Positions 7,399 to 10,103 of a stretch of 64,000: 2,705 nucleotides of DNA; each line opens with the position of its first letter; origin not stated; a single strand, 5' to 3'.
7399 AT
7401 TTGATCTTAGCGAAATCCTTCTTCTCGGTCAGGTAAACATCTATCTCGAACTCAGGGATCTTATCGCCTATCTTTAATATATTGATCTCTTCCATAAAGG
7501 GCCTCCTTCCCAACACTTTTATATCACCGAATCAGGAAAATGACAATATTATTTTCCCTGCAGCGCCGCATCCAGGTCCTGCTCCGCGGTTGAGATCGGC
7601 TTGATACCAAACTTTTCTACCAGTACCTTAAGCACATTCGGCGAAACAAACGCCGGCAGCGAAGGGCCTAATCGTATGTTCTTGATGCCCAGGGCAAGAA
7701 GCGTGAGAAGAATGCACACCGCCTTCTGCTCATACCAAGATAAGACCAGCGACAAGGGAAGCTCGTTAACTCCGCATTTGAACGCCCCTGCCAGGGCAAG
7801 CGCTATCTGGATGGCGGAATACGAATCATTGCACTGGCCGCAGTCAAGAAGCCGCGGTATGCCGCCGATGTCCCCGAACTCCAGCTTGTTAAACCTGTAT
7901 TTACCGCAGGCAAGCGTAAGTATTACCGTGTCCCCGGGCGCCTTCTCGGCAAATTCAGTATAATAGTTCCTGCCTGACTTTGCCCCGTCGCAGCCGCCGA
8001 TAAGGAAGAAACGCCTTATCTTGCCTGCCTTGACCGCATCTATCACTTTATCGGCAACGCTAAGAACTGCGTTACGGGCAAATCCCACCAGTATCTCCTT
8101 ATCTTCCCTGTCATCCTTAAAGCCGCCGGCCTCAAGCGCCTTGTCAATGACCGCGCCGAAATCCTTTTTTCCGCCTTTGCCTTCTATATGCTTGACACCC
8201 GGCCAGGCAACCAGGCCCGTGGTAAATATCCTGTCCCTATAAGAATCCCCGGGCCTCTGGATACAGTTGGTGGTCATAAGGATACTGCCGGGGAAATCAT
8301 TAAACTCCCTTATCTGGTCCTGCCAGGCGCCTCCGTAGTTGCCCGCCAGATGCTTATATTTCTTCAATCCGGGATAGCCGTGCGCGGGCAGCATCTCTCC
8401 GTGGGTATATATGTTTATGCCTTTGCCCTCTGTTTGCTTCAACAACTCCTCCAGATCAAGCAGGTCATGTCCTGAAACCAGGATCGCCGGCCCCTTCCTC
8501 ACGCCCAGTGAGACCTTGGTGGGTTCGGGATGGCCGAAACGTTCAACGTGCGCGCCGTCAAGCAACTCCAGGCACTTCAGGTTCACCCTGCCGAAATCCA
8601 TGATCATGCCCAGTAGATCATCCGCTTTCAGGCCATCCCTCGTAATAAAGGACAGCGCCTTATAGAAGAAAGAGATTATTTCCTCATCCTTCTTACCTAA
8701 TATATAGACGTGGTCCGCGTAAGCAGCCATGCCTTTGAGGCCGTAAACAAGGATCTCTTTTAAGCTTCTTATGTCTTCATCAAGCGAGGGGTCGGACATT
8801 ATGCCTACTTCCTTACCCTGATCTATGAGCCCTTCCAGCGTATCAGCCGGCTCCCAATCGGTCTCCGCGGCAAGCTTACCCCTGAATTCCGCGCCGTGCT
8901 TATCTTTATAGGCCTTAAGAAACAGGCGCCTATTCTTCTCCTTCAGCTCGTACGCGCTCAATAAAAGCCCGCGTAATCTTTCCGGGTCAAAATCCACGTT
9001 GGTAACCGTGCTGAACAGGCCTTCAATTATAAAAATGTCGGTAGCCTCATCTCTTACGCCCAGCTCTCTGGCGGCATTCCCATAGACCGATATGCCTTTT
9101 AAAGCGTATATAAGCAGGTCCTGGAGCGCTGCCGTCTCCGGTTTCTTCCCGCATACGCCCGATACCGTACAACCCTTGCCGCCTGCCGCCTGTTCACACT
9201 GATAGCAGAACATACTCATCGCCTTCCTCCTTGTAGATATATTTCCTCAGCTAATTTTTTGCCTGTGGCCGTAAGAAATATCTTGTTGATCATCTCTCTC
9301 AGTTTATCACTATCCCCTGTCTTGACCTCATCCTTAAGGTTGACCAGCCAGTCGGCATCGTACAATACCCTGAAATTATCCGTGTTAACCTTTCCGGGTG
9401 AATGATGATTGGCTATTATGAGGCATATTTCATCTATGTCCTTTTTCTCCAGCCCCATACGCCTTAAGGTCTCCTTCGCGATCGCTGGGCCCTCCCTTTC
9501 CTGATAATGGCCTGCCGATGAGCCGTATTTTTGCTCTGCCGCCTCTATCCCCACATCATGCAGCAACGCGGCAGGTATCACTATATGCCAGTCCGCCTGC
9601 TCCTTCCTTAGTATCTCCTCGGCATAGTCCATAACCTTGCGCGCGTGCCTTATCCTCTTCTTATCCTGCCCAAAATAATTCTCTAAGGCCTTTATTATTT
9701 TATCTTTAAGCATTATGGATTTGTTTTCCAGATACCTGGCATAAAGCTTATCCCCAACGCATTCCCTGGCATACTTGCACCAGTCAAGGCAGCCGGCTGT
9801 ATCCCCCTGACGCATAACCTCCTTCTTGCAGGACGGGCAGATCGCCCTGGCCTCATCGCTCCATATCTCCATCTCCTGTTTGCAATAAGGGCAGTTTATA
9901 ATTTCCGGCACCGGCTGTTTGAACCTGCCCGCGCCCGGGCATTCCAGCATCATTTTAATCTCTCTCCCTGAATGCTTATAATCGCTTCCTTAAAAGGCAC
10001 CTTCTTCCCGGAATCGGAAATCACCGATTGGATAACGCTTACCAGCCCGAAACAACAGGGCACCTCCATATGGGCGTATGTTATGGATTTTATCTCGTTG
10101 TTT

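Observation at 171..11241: Gap-free 11 kb Rrf2-headed oxidative/nitrosative-stress and low-potential redox supra-operon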

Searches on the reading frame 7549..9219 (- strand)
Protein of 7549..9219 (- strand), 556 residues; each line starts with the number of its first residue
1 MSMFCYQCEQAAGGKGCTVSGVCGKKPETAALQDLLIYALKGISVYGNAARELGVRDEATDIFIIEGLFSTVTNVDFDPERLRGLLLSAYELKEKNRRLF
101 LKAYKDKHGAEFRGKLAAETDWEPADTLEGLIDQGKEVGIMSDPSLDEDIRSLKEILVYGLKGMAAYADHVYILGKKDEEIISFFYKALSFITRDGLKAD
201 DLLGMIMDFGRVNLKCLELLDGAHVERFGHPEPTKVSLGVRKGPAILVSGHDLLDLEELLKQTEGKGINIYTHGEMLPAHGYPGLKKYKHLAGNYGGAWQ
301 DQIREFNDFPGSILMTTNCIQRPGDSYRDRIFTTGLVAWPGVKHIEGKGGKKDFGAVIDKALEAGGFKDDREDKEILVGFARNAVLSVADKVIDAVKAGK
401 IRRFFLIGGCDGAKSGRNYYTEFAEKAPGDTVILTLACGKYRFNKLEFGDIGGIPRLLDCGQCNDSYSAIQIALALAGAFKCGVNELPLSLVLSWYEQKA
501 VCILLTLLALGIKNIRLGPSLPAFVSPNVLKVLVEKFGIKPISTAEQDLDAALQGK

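Call 3: search_protein_families(library=pfam, proteins=[window:7549-9219:-], max_evalue=0.01)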
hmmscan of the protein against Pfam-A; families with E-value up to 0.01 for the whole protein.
window:7549-9219:- (556 aa): 1 family
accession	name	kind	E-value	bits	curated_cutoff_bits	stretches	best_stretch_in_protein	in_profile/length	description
PF03063.25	Prismane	-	7.8e-174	579.5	27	1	3-549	1-512/513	Prismane/CO dehydrogenase family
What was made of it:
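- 7549..9219 (-): Hybrid cluster protein, 556 aa. The N-terminal motif CX2CX8CX5C indicates a class I type. PF03063 E 7.8e-174 (call 3).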

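Call 20: search_protein_families(library=ncbifam, proteins=[window:7549-9219:-], max_evalue=0.001)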
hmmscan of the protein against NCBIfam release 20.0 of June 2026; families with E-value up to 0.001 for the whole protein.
window:7549-9219:- (556 aa): 3 families
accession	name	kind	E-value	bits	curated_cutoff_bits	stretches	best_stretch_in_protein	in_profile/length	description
NF003658.0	PRK05290.1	equivalog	4e-252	837.7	367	1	3-554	1-545/546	hydroxylamine reductase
TIGR01703.1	hybrid_clust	equivalog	1.8e-224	746.2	360.8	1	3-552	1-521/522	hydroxylamine reductase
TIGR01702.1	CO_DH_cata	equivalog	2.6e-06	25.9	478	1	430-536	463-586/621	anaerobic carbon-monoxide dehydrogenase catalytic subunit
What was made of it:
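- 7549..9219 (-): NF003658 scores 837.7 bits against a cut-off of 367 (call 20).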

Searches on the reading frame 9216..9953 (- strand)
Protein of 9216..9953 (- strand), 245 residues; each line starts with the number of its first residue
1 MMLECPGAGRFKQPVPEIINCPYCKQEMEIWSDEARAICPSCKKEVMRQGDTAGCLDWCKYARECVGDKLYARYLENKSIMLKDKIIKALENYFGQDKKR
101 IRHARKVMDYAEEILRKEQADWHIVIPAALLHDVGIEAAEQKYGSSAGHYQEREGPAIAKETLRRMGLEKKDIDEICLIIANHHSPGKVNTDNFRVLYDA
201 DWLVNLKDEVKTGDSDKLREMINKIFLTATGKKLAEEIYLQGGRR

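Call 3: search_protein_families(library=pfam, proteins=[window:9216-9953:-], max_evalue=0.01)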
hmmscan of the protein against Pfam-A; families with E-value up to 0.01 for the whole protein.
window:9216-9953:- (245 aa): 3 families
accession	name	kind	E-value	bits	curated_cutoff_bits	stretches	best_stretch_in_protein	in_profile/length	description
PF01966.28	HD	-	8.3e-09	36.2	22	1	100-205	1-115/116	HD domain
PF24458.1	DUF7573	-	0.0057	17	30.2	0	19-44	12-38/39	Domain of unknown function (DUF7573)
PF08792.16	A2L_zn_ribbon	-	0.0076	16.3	22.9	0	20-42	5-27/33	A2L zinc ribbon domain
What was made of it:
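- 9216..9953 (-): Fusion of an ~80-aa Cys-rich zinc-ribbon-like domain with an HD phosphohydrolase domain, 245 aa. ATGA overlaps at both ends. HD PF01966 (call 3).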

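Call 20: search_protein_families(library=ncbifam, proteins=[window:9216-9953:-], max_evalue=0.001)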
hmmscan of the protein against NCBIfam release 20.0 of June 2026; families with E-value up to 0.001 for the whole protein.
window:9216-9953:- (245 aa): 5 families
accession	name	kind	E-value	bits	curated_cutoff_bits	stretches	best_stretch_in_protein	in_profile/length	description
NF005519.0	PRK07152.1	equivalog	8.3e-05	21.7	315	1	72-227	175-327/361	nicotinate-nucleotide adenylyltransferase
TIGR02578.2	cas_TM1811_Csm1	equivalog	0.00025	19.9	170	1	125-230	4-106/753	type III-A CRISPR-associated protein Cas10/Csm1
NF007515.0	PRK10119.1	equivalog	0.00034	20.2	286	1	91-205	15-131/231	phosphohydrolase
TIGR00277.1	HDIG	domain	0.00038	20.3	27.6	1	98-174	3-76/84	HDIG domain-containing metalloprotein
TIGR01596.1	cas3_HD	equivalog_domain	0.00054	20.1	43.45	0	157-227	74-137/178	CRISPR-associated endonuclease Cas3''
